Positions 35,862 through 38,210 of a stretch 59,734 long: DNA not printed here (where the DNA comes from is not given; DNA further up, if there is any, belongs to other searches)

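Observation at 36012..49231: BREX-like operon whose gene set fits none of the six described BREX types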

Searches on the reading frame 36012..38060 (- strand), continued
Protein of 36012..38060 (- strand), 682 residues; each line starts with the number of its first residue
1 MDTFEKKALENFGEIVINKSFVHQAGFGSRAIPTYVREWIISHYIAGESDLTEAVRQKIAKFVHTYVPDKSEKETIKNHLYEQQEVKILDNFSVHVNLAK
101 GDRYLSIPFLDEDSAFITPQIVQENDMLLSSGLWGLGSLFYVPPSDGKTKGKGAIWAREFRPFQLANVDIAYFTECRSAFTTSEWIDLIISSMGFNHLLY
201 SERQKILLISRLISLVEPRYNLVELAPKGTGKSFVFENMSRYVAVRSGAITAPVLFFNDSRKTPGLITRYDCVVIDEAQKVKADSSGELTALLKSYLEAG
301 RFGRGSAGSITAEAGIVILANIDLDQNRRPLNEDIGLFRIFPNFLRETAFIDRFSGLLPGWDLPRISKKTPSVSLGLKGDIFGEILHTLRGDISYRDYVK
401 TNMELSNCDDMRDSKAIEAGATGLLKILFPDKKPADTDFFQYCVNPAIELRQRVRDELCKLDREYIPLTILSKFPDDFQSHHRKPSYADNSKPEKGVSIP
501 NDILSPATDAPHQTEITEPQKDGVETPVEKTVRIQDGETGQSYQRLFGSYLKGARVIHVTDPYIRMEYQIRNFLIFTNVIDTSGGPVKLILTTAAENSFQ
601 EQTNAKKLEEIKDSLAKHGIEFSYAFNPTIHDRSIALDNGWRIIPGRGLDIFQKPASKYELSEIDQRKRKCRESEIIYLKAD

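Call 80: search_dna_similar(query=window:36012-38060:-, collection=plasmids, mode=protein, max_rows=30, rows=best)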
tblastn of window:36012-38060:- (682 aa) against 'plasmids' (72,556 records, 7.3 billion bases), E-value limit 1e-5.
Records with a match: 318; places in all: 325; records where one place covers at least 80% of the query: 21.
Best place of each record, by identity: <60% 318.
By first word of the organism name: Acinetobacter 147; Escherichia 55; Salmonella 18; Klebsiella 7; Ligilactobacillus 6; Enterobacter 4; Moellerella 4; Vibrio 4; Hymenobacter 3; Rhodococcus 3; and 52 more.
By predicted mobility (MOB-suite, as given by PLSDB): mobilizable 121; conjugative 112; non-mobilizable 85.
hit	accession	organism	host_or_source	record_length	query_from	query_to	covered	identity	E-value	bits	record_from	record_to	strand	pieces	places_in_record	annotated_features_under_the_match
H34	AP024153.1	Abditibacteriota bacterium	Acer palmatum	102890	3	507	74%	52.4%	9e-162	523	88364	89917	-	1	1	hypothetical protein (x2)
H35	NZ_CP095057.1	Hymenobacter sp. 5414T-23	single cell,air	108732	28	680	96%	32.9%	5e-86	303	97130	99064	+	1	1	brxL: BREX system Lon protease-like protein BrxL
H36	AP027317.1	Sphingobium sp. TomMM15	-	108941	1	682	100%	31.0%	2e-77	278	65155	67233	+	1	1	ATP-dependent Lon protease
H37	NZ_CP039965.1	Pseudorhodobacter turbinis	single bacterial isolate,Turban shell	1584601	1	682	100%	30.8%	2e-77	278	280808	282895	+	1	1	record has no annotation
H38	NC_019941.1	Thioflavicoccus mobilis 8321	flat, laminated microbial mat in a salt ...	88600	1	676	99%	31.0%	2e-81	289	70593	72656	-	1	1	brxL: BREX system Lon protease-like protein BrxL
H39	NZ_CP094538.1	Hymenobacter monticola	Single cell,a pond on the Huanglong ...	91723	2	678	99%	30.4%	4e-82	291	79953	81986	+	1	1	brxL: BREX system Lon protease-like protein BrxL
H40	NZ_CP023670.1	Methylomonas koyamae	-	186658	1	681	100%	29.9%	6e-75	270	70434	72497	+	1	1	brxL: BREX system Lon protease-like protein BrxL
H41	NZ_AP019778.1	Methylomonas koyamae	-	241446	1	681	100%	29.7%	2e-74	269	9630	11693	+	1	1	brxL: BREX system Lon protease-like protein BrxL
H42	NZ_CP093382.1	Rhodococcus opacus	cell culture,forest soil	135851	4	680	99%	29.8%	2e-68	251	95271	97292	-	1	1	brxL: BREX system Lon protease-like protein BrxL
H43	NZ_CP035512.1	Haematobacter massiliensis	single cell,human skin swab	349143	1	680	100%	29.6%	2e-71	260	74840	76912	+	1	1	brxL: BREX system Lon protease-like protein BrxL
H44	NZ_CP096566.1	Rhodococcus qingshengii JCM 15477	sandy loam,soil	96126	1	680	100%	29.4%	6e-72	261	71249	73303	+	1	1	brxL: BREX system Lon protease-like protein BrxL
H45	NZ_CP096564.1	Rhodococcus qingshengii JCM 15477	sandy loam,soil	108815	1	680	100%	29.4%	6e-72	261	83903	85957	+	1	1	brxL: BREX system Lon protease-like protein BrxL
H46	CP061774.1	Ochrobactrum sp. MT180101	Water,Breeding wastewater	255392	1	680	100%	29.3%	7e-70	255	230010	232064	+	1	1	brxL: BREX system Lon protease-like protein BrxL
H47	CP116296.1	Tenacibaculum finnmarkense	Atlantic salmon (Salmo salar ...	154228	3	680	99%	29.4%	5e-77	276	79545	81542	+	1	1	brxL: BREX system Lon protease-like protein BrxL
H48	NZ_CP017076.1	Novosphingobium resinovorum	single cell,soil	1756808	1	680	100%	29.3%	2e-70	257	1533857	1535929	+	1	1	none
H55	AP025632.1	Annamia dubia NIES-4383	-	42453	12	465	67%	38.8%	2e-88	310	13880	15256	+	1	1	hypothetical protein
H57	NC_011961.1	Thermomicrobium roseum DSM 5159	-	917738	2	465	68%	35.5%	3e-83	295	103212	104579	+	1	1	brxL: BREX system Lon protease-like protein BrxL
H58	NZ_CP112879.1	Pseudanabaena galeata CCNP1313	-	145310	10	465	67%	35.6%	4e-78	280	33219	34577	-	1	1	brxL: BREX system Lon protease-like protein BrxL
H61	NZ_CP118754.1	Methanosphaera sp. ISO3-F5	-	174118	3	465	68%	33.0%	4e-61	229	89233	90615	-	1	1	brxL: BREX system Lon protease-like protein BrxL | pglZ: BREX-4 system phosphatase PglZ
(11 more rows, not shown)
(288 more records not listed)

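Call 81: get_annotated_region(hit=H57, flank=12000)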
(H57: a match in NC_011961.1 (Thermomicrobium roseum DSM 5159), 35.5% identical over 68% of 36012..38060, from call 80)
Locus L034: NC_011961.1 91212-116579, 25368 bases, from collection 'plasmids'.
description: Thermomicrobium roseum DSM 5159 plasmid unnamed, complete sequence
organism: Thermomicrobium roseum DSM 5159 (NCBI taxid 309801)
taxonomy: Bacteria; Thermomicrobiota; Thermomicrobia; Thermomicrobiales; Thermomicrobiaceae; Thermomicrobium; Thermomicrobium roseum; Thermomicrobium roseum DSM 5159
host: -; source: -; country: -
typing (MOB-suite, as given by PLSDB): non-mobilizable
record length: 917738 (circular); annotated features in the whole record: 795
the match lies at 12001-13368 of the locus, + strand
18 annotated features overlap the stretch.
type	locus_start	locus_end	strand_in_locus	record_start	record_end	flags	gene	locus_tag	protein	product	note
CDS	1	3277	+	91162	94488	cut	-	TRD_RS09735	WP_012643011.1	hypothetical protein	-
CDS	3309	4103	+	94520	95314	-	-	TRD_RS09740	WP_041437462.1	phosphoadenosine phosphosulfate reductase family protein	-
CDS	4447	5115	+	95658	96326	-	-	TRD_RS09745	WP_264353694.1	DUF4007 family protein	-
CDS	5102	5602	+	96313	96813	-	-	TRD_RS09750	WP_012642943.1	hypothetical protein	-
CDS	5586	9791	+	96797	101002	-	-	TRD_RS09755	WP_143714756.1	hypothetical protein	-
CDS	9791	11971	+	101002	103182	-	-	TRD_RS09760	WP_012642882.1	PglZ domain family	-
CDS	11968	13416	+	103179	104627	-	brxL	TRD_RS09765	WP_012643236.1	BREX system Lon protease-like protein BrxL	GO:0030163 - protein catabolic process [Evidence IEA]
CDS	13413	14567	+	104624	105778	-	-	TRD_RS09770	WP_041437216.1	cysteine desulfurase family protein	-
CDS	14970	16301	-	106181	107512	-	-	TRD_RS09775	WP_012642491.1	TIGR02710 family CRISPR-associated CARF protein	GO:0043571 - maintenance of CRISPR repeat elements [Evidence IEA]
CDS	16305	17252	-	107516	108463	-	cmr6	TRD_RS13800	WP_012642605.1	type III-B CRISPR module RAMP protein Cmr6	GO:0043571 - maintenance of CRISPR repeat elements [Evidence IEA]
CDS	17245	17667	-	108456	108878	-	cmr5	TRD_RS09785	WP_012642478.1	type III-B CRISPR module-associated protein Cmr5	GO:0043571 - maintenance of CRISPR repeat elements [Evidence IEA]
CDS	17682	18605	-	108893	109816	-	cmr4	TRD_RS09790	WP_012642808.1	type III-B CRISPR module RAMP protein Cmr4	GO:0043571 - maintenance of CRISPR repeat elements [Evidence IEA]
CDS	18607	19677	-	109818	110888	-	-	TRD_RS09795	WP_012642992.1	type III-B CRISPR module-associated Cmr3 family protein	-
CDS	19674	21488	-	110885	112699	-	cas10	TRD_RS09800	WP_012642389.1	type III-B CRISPR-associated protein Cas10/Cmr2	GO:0043571 - maintenance of CRISPR repeat elements [Evidence IEA]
CDS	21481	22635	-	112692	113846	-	cmr1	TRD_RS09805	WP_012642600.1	type III-B CRISPR module RAMP protein Cmr1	GO:0043571 - maintenance of CRISPR repeat elements [Evidence IEA]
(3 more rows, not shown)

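Call 82: get_annotated_region(hit=H61, flank=12000)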
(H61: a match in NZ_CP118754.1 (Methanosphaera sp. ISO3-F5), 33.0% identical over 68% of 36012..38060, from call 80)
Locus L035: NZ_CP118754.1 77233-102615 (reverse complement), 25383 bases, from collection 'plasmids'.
description: Methanosphaera sp. ISO3-F5 plasmid pNP174, complete sequence
organism: Methanosphaera sp. ISO3-F5 (NCBI taxid 1452353)
taxonomy: Archaea; Euryarchaeota; Methanobacteria; Methanobacteriales; Methanobacteriaceae; Methanosphaera; Methanosphaera sp. ISO3-F5
host: -; source: -; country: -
typing (MOB-suite, as given by PLSDB): non-mobilizable
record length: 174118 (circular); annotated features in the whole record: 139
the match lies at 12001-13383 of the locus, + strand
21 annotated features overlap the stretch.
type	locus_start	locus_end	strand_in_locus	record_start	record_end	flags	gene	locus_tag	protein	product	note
CDS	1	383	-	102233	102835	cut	-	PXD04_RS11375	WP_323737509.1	hypothetical protein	-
CDS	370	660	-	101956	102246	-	-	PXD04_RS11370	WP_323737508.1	hypothetical protein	-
CDS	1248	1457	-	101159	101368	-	-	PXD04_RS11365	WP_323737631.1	DUF2188 domain-containing protein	-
CDS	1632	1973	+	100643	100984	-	-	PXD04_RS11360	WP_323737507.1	helix-turn-helix transcriptional regulator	-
CDS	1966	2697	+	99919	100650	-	-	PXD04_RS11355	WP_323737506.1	ImmA/IrrE family metallo-endopeptidase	-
CDS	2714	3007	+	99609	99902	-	-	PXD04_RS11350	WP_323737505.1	hypothetical protein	-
CDS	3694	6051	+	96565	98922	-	-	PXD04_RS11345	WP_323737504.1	phosphoadenosine phosphosulfate reductase family protein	-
CDS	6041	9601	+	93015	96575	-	-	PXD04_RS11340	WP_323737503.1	hypothetical protein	-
CDS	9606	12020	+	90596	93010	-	pglZ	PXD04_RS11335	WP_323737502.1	BREX-4 system phosphatase PglZ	-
CDS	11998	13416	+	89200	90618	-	brxL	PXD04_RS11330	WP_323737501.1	BREX system Lon protease-like protein BrxL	GO:0030163 - protein catabolic process [Evidence IEA]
CDS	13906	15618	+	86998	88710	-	-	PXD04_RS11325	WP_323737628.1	DUF262 domain-containing protein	-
CDS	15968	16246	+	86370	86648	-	-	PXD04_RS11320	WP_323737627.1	hypothetical protein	-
CDS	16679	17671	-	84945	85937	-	-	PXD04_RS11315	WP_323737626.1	zinc-binding dehydrogenase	-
CDS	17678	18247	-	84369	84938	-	-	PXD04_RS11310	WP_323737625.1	SPASM domain-containing protein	-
CDS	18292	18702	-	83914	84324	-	-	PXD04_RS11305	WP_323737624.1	radical SAM protein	-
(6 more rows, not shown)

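Call 83: get_annotated_region(hit=H55, flank=12000)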
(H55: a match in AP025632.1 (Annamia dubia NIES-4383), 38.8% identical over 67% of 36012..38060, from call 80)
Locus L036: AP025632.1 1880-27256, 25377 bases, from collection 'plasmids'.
description: Annamia dubia NIES-4383 plasmid pANN4383.02 DNA, complete sequence
organism: Annamia dubia NIES-4383 (NCBI taxid 2759045)
taxonomy: Bacteria; Cyanobacteriota; Cyanophyceae; Chroococcales; Geminocystaceae; Annamia; Annamia dubia; Annamia dubia NIES-4383
host: -; source: -; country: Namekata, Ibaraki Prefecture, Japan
typing (MOB-suite, as given by PLSDB): non-mobilizable
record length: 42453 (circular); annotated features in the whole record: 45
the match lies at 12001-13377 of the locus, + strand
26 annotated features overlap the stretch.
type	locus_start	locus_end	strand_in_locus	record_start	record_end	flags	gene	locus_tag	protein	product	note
CDS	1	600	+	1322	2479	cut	-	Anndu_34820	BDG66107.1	hypothetical protein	-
CDS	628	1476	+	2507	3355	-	-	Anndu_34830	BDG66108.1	hypothetical protein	-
CDS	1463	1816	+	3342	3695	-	-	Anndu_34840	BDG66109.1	hypothetical protein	-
CDS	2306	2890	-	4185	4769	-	-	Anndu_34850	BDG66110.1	hypothetical protein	-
CDS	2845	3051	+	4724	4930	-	-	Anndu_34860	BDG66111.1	hypothetical protein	-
CDS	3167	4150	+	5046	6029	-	-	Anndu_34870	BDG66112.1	hypothetical protein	-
CDS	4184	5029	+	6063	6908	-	-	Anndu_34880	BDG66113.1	hypothetical protein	-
CDS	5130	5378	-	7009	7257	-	-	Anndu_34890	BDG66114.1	hypothetical protein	-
CDS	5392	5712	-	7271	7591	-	-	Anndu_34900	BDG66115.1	hypothetical protein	-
CDS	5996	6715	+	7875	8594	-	-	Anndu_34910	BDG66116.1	hypothetical protein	-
CDS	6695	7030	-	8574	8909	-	-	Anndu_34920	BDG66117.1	hypothetical protein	-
CDS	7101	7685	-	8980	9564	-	-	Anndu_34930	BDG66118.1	hypothetical protein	-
CDS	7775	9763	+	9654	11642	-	-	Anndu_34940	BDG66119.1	hypothetical protein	-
CDS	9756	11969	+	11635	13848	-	-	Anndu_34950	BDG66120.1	hypothetical protein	-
CDS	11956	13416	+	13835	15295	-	-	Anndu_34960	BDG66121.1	hypothetical protein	-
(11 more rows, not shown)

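Call 84: get_annotated_region(hit=H58, flank=12000)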
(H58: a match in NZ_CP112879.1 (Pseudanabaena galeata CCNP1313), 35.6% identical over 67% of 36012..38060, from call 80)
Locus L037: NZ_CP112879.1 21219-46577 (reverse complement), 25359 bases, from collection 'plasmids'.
description: Pseudanabaena galeata CCNP1313 plasmid pPg_05, complete sequence
organism: Pseudanabaena galeata CCNP1313 (NCBI taxid 2602720)
taxonomy: Bacteria; Cyanobacteriota; Cyanophyceae; Pseudanabaenales; Pseudanabaenaceae; Pseudanabaena; Pseudanabaena galeata; Pseudanabaena galeata CCNP1313
host: -; source: -; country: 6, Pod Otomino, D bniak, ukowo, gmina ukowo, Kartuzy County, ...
typing (MOB-suite, as given by PLSDB): non-mobilizable
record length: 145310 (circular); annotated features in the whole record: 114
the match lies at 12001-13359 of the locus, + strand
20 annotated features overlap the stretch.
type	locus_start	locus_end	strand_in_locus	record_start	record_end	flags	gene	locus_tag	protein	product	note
CDS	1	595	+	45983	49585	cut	-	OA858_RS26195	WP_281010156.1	hypothetical protein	-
CDS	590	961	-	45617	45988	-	-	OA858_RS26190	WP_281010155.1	type II toxin-antitoxin system PemK/MazF family toxin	-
CDS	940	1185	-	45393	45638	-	-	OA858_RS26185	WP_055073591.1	hypothetical protein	-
CDS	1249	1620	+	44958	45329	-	-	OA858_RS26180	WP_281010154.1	hypothetical protein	-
CDS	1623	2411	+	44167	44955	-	-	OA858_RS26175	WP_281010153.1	phosphoadenosine phosphosulfate reductase family protein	-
CDS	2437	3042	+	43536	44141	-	-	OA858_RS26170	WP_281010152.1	Uma2 family endonuclease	-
CDS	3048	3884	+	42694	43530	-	-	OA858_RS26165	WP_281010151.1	DUF4007 family protein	-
CDS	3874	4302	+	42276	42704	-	-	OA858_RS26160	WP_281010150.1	hypothetical protein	-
CDS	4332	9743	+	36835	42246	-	-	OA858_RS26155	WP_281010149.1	hypothetical protein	-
CDS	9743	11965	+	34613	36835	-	-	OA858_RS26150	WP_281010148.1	hypothetical protein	-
CDS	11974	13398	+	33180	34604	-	brxL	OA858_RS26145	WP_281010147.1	BREX system Lon protease-like protein BrxL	GO:0030163 - protein catabolic process [Evidence IEA]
CDS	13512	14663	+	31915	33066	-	-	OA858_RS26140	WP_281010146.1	cysteine desulfurase family protein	-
CDS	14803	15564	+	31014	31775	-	-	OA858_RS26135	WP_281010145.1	ParA family protein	-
CDS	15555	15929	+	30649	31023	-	-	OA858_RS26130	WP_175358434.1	hypothetical protein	-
CDS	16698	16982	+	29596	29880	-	-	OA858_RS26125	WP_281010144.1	hypothetical protein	-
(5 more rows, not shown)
